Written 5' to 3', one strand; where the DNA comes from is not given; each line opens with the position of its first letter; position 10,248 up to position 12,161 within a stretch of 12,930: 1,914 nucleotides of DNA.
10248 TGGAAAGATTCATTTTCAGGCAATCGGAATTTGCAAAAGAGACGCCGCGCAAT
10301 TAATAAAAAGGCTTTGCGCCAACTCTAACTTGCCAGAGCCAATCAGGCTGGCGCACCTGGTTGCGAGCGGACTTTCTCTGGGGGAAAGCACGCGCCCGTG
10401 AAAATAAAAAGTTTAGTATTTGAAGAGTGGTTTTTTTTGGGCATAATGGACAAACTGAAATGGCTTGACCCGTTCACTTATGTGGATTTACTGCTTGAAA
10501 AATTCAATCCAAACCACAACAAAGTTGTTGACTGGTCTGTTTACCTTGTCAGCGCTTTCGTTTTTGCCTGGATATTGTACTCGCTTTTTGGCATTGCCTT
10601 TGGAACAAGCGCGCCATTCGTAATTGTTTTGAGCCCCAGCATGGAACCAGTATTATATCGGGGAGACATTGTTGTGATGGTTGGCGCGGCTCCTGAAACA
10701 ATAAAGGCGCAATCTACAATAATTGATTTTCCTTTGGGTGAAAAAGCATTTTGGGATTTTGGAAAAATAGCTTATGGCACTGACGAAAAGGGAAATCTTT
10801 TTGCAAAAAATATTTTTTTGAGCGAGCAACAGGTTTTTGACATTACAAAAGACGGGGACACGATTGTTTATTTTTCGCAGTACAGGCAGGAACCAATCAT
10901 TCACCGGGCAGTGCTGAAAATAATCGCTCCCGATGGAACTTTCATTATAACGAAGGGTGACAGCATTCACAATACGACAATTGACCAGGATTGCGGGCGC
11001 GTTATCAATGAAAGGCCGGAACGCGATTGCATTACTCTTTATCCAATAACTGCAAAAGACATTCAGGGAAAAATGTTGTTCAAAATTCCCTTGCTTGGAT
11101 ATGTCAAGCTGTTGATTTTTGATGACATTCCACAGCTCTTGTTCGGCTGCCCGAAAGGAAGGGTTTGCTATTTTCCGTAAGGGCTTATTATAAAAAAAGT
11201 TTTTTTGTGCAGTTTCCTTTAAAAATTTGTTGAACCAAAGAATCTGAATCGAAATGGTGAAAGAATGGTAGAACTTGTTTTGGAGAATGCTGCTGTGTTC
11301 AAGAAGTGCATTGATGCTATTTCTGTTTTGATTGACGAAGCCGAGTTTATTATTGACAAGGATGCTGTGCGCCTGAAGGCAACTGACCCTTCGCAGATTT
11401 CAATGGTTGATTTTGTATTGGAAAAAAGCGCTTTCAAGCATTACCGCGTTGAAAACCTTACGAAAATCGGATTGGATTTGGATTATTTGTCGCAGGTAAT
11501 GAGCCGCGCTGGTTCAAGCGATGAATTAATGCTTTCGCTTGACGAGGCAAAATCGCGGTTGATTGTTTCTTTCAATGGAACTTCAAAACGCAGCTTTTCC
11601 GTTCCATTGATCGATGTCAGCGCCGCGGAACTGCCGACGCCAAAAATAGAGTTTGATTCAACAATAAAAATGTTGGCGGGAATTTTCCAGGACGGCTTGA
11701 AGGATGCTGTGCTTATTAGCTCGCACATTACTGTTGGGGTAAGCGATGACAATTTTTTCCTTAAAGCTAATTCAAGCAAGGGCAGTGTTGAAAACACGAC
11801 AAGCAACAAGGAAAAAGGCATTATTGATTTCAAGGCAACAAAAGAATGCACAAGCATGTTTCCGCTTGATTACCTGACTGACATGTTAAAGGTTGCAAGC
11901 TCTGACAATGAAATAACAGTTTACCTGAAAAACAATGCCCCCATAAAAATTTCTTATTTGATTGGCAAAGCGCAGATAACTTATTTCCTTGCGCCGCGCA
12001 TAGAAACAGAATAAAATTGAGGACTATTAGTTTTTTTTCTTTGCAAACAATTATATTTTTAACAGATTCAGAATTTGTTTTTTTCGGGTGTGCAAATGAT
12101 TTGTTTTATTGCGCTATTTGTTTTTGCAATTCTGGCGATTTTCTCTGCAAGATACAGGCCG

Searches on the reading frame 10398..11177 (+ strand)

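Call 69: search_protein_families(library=pfam, proteins=[window:10398-11177:+], max_evalue=0.0001)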
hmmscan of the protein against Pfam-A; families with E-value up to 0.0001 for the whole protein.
window:10398-11177:+ (260 aa): 0 families

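Call 83: search_protein_families(library=pfam, proteins=[window:10398-11177:+], max_evalue=0.05)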
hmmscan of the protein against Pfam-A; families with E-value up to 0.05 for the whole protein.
window:10398-11177:+ (260 aa): 1 family
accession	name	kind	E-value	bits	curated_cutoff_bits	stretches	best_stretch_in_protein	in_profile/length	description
PF04290.18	DctQ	-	0.026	14.9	28.3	1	29-64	50-85/132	Tripartite ATP-independent periplasmic transporters, DctQ component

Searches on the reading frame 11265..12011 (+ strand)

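Call 69: search_protein_families(library=pfam, proteins=[window:11265-12011:+], max_evalue=0.0001)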
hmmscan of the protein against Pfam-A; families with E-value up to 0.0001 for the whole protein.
window:11265-12011:+ (249 aa): 2 families
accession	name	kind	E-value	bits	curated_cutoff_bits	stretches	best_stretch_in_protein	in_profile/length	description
PF00705.23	PCNA_N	-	6.2e-20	71.7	20.3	1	1-111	1-111/127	Proliferating cell nuclear antigen, N-terminal domain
PF02747.20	PCNA_C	-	2.6e-11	44.3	23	1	126-244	3-126/128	Proliferating cell nuclear antigen, C-terminal domain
